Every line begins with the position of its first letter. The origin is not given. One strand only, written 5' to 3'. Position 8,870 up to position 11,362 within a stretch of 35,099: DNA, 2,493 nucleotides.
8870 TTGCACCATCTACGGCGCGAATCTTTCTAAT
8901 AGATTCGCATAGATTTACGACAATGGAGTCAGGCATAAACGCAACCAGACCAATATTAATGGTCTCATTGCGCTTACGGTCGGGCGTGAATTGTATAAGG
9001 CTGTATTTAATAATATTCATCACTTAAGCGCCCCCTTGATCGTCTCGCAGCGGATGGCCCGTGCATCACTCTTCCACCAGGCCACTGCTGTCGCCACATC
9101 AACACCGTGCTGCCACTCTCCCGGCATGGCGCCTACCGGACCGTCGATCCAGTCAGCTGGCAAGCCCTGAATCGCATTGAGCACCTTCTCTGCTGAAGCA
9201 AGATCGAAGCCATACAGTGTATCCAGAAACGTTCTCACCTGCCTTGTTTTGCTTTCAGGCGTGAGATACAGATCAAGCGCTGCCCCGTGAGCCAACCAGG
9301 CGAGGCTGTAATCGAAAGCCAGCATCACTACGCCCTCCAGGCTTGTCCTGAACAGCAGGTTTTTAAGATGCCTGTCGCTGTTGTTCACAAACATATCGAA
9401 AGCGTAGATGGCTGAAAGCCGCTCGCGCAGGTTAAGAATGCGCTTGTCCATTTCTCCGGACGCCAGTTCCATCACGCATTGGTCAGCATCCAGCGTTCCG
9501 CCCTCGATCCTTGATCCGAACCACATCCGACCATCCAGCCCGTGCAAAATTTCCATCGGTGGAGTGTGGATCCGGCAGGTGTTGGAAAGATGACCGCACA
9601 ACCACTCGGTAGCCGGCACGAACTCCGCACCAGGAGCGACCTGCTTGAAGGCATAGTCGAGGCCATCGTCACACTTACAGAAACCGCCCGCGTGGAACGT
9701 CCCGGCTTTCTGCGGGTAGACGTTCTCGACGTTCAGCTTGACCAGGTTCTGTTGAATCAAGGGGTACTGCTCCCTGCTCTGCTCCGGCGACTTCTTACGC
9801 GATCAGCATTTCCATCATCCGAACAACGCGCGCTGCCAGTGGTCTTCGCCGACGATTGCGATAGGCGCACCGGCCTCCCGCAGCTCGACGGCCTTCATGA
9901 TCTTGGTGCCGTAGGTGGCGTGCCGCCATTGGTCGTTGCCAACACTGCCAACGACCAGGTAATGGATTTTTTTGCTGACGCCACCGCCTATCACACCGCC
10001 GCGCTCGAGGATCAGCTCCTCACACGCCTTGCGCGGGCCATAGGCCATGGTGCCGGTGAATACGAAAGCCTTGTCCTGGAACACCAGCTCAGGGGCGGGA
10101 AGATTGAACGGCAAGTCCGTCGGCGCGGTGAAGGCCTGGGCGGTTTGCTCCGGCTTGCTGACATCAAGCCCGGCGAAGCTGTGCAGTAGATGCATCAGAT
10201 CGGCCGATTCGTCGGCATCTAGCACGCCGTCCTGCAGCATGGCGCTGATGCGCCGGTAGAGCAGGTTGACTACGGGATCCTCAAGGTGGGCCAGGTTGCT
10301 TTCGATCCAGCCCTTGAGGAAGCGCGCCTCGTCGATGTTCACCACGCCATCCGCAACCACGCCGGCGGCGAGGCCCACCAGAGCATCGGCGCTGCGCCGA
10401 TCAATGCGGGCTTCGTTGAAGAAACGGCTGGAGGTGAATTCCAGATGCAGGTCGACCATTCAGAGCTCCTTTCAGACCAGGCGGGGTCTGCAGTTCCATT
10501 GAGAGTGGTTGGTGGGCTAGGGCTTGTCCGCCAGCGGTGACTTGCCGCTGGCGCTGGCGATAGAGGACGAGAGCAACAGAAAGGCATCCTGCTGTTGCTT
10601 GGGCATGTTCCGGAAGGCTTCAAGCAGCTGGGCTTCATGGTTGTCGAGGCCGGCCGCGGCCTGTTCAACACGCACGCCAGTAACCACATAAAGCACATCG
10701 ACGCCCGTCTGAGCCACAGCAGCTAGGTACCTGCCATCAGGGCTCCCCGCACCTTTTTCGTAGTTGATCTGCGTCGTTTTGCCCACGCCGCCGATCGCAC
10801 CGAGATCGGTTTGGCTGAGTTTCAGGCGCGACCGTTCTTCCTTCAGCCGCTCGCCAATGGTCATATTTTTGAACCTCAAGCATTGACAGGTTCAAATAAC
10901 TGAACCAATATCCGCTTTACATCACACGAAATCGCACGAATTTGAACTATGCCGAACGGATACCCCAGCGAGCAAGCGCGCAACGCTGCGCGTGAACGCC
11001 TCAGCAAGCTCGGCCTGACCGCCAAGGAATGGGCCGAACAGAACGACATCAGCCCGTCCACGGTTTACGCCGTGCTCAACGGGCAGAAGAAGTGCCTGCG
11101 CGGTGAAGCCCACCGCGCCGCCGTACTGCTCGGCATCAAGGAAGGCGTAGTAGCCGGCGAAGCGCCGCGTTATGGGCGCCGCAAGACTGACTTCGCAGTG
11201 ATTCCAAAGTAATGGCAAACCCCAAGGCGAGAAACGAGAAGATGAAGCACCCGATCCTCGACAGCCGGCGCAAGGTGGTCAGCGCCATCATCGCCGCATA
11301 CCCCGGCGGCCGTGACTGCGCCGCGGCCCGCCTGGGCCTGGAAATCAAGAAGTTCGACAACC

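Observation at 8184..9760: Short HipA-like kinase coupled to a DUF3037-like protein in the post-D cargo slot: candidate uncharacterised prophage defence module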

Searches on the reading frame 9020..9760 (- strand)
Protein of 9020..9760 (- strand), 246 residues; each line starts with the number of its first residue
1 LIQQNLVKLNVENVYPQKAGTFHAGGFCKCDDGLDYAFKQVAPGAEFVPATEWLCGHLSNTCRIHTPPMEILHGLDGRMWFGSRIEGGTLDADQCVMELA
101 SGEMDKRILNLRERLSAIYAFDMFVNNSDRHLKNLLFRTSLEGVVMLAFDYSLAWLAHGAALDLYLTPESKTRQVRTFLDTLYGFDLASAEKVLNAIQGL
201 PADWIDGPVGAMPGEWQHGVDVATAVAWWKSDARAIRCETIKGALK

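Call 3: search_protein_families(library=pfam, proteins=[window:9020-9760:-], max_evalue=1)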
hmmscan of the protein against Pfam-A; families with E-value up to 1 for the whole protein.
window:9020-9760:- (246 aa): 3 families
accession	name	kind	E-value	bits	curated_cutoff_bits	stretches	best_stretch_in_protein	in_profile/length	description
PF20613.4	HipA_2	-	5.8e-09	36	27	1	27-157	17-154/240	HipA-like kinase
PF07804.18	HipA_C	-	0.00011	22.3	30.5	1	110-167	117-175/213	HipA-like C-terminal domain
PF00454.33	PI3_PI4_kinase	-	0.079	13.3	27.1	1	103-153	122-172/241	Phosphatidylinositol 3- and 4-kinase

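Call 4: search_protein_families(library=padloc, proteins=[window:9020-9760:-], max_evalue=1)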
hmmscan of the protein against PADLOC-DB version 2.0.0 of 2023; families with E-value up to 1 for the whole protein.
window:9020-9760:- (246 aa): 2 families
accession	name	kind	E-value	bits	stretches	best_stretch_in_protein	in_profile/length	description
PDLC04766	PDC-M66A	-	0.00057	17.2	1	112-155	132-173/270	-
PDLC04340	PDC-M03A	-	0.0098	13.4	1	109-134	124-149/280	-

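Call 5: search_protein_families(library=ncbifam, proteins=[window:9020-9760:-], max_evalue=1)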
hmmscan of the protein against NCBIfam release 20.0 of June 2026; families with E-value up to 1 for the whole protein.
window:9020-9760:- (246 aa): 0 families

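Call 6: search_protein_families(library=phrogs, proteins=[window:9020-9760:-], max_evalue=0.1)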
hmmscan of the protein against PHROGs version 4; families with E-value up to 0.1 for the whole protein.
window:9020-9760:- (246 aa): 2 families
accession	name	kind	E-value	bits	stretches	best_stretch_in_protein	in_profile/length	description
phrog_3162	-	unknown function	4.1e-45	155.2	1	9-244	2-244/247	-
phrog_11186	-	unknown function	0.042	14.3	1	112-137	146-171/302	-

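Call 62: search_solved_structures(query=A4, max_evalue=1, show_alignments=2)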
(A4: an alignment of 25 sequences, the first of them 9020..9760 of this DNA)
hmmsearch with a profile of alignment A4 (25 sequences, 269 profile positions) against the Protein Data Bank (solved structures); distinct sequences matched with E-value up to 1: 9.
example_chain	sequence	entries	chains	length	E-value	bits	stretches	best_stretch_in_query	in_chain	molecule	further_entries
8ezr_B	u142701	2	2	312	5.7e-05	25.6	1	50-241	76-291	HipT(Lp)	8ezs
7vkb_A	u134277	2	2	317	6e-05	25.6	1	50-241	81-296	HipA_C domain-containing protein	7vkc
7wcf_A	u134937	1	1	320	0.0011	21.4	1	50-240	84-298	HipA_C domain-containing protein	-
1cja_A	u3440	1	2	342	0.0018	20.7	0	125-150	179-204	PROTEIN (ACTIN-FRAGMIN KINASE)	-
3akj_A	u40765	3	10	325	0.012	18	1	119-189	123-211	CtkA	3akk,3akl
1b30_A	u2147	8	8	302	0.096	15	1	97-176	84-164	PROTEIN (XYLANASE) | ENDO-1,4-BETA-XYLANASE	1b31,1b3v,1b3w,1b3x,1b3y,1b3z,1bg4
9hhm_A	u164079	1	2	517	0.16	14.4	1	127-175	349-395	Phosphatidylinositol 4-kinase type 2-beta,Endolysin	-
4wtv_A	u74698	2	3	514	0.2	14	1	127-172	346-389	Phosphatidylinositol 4-kinase type 2-beta,Endolysin,Phosphatidylinositol 4-kinase type 2-b | Phosphatidylinositol 4-kinase type 2-beta,Endolysin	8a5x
1f4m_A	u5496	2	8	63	0.61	12.4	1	199-236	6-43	ROP ALA2ILE2-6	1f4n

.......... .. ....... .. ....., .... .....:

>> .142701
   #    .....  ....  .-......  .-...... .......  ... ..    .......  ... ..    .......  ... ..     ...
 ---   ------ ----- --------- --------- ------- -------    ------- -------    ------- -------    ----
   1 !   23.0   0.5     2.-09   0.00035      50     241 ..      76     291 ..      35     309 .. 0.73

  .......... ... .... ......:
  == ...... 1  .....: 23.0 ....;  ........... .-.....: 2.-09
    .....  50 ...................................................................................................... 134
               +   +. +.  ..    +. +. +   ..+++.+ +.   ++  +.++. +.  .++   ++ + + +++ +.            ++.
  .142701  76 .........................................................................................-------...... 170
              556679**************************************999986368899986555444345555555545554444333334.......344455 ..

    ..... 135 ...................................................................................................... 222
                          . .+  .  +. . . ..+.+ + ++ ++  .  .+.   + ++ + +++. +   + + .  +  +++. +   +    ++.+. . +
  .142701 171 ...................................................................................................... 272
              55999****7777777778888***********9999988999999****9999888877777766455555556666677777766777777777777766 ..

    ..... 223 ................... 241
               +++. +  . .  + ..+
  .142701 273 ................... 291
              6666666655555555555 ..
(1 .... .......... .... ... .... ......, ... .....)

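Call 63: search_protein_families(library=padloc, alignment_id=A4, max_evalue=0.01)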
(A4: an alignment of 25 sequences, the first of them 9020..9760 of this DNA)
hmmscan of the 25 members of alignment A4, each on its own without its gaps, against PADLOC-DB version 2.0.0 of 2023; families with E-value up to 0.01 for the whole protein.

A. member 1, window:9020-9760:- (246 aa): 2 families
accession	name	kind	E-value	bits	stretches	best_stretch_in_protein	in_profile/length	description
PDLC04766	PDC-M66A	-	0.00057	17.2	1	112-155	132-173/270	-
PDLC04340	PDC-M03A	-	0.0098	13.4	0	109-134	124-149/280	-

B. families by the number of members that match (of 25 scanned): 9 families
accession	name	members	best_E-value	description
PDLC04766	PDC-M66A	22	5.8e-10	-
PDLC04340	PDC-M03A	22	1.2e-08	-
PDLC04344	PDC-M03A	20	1.5e-07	-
PDLC04342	PDC-M03A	4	0.00051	-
PDLC04339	PDC-M03A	4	0.0012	-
PDLC04337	PDC-M03A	2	0.0059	-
PDLC04345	PDC-M03A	1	0.00091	-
PDLC04836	PDC-S04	1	0.0056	-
PDLC04343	PDC-M03A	1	0.0059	-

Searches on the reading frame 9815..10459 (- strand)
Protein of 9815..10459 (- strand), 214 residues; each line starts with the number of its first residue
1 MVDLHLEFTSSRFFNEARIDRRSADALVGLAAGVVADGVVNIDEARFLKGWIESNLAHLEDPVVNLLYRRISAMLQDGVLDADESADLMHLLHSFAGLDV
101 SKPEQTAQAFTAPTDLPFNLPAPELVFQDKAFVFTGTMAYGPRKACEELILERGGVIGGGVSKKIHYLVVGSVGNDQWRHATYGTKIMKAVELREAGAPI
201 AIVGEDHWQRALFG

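Call 3: search_protein_families(library=pfam, proteins=[window:9815-10459:-], max_evalue=1)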
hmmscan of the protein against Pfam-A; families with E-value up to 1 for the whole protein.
window:9815-10459:- (214 aa): 3 families
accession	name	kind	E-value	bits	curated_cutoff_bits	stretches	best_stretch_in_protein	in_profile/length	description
PF00533.33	BRCT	-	0.00011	22.8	21.3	1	123-180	2-60/78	BRCA1 C Terminus (BRCT) domain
PF23502.1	YdgV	-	0.11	12.9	27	1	199-212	20-33/33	YdgV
PF08799.17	PRP4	-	0.15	12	25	1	193-210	5-22/29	pre-mRNA processing factor 4 (PRP4) like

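Call 4: search_protein_families(library=padloc, proteins=[window:9815-10459:-], max_evalue=1)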
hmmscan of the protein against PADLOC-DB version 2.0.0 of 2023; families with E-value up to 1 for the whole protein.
window:9815-10459:- (214 aa): 1 family
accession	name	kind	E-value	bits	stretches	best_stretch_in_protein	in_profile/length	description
PDLC05027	PDC-S48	-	7.8e-08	29.8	1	71-195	278-403/411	-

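Call 5: search_protein_families(library=ncbifam, proteins=[window:9815-10459:-], max_evalue=1)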
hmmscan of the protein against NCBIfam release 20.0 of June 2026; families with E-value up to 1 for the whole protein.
window:9815-10459:- (214 aa): 7 families
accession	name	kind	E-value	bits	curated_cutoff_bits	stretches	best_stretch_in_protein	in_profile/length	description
NF004844.0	PRK06195.1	equivalog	8.5e-10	38.5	373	1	126-208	220-302/309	DNA polymerase III subunit epsilon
NF005932.1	PRK07956.1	equivalog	6.3e-08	31.6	369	1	125-177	591-643/664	NAD-dependent DNA ligase LigA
TIGR00575.1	dnlj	equivalog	6.4e-07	28.1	444.45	1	126-188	584-647/652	NAD-dependent DNA ligase LigA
NF010931.0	PRK14351.1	equivalog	7e-05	21.5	1051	1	128-177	611-660/692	NAD-dependent DNA ligase LigA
NF047932.1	antiphage_GapS2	exception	0.011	15.9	330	1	133-175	128-169/189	anti-phage protein GapS2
NF041471.1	phage_reg_YmfL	equivalog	0.015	15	90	1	69-94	102-127/143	YmfL family putative regulatory protein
NF010930.0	PRK14350.1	equivalog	0.19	10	652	1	127-192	594-660/669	NAD-dependent DNA ligase LigA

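Call 6: search_protein_families(library=phrogs, proteins=[window:9815-10459:-], max_evalue=0.1)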
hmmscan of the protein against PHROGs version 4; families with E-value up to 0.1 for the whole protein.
window:9815-10459:- (214 aa): 4 families
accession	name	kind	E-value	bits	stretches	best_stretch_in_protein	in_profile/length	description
phrog_3989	-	unknown function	1.7e-75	255.1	1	1-214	86-294/296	-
phrog_3869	-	DNA, RNA and nucleotide metabolism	5.2e-06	26.2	1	126-189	580-645/656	NAD-dependent DNA ligase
phrog_2561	-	DNA, RNA and nucleotide metabolism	0.0078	17.5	1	126-192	88-145/167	DNA ligase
phrog_3498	-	DNA, RNA and nucleotide metabolism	0.086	13.6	1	125-171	176-223/256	NAD-dependent DNA ligase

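Call 89: list_cluster_members(proteins=[window:9023-9760:-, window:9815-10459:-])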
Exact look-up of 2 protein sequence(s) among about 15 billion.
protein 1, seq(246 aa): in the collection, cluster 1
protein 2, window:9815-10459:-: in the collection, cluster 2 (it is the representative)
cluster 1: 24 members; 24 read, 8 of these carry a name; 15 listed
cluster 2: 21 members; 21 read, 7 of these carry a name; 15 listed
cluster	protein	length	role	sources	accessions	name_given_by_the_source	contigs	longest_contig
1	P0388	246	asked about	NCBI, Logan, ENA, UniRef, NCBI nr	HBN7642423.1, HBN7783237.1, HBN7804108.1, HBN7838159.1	hypothetical protein NDR77_13545 [Pseudomonas aeruginosa] | HipA family kinase n=1 Tax=Pseudomonadaceae TaxID=135621 RepID=UPI00053DEDBC | HipA family kinase [Pseudomonas aeruginosa]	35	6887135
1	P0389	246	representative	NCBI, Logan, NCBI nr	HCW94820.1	MAG TPA: hypothetical protein DHU88_03305 [Pseudomonas sp.] | hypothetical protein [Pseudomonas sp.]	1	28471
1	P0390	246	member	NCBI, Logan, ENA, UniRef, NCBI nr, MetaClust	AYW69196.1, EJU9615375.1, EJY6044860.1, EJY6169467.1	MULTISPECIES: hypothetical protein [Pseudomonas aeruginosa group] | hypothetical protein n=1 Tax=Pseudomonas aeruginosa group TaxID=136841 RepID=UPI0003BB2F94 | hypothetical protein [Pseudomonas aeruginosa]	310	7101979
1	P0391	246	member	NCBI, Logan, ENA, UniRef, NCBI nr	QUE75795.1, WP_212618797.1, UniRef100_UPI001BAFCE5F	HipA family kinase [Stutzerimonas stutzeri] | HipA family kinase n=1 Tax=Stutzerimonas TaxID=2901164 RepID=UPI001BAFCE5F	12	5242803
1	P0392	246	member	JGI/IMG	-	hypothetical protein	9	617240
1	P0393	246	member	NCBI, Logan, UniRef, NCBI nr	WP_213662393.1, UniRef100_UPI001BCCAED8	HipA family kinase [Stutzerimonas stutzeri] | HipA family kinase n=1 Tax=Stutzerimonas stutzeri TaxID=316 RepID=UPI001BCCAED8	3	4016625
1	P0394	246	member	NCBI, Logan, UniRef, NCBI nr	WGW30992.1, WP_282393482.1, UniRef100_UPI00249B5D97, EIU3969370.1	hypothetical protein P7I83_28130 [Pseudomonas aeruginosa] | HipA family kinase n=1 Tax=Pseudomonas aeruginosa TaxID=287 RepID=UPI00249B5D97 | HipA family kinase [Pseudomonas aeruginosa]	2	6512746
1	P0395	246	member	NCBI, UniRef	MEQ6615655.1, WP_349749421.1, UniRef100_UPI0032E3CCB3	HipA family kinase [Pseudomonas aeruginosa] | HipA family kinase n=1 Tax=Pseudomonas aeruginosa TaxID=287 RepID=UPI0032E3CCB3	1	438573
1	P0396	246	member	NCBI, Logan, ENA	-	-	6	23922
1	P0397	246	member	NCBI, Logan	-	-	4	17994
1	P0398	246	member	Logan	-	-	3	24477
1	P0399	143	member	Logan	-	-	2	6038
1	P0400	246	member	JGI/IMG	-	-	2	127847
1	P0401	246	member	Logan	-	-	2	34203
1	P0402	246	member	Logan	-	-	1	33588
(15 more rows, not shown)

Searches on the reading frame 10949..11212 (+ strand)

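Call 84: search_protein_families(library=pfam, proteins=[window:10949-11212:+], max_evalue=0.01)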
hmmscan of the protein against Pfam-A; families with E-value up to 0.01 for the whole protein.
window:10949-11212:+ (87 aa): 1 family
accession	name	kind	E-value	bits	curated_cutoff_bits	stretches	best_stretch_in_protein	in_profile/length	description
PF13560.12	HTH_31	-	0.0003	21.5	27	1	14-64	13-57/64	Helix-turn-helix domain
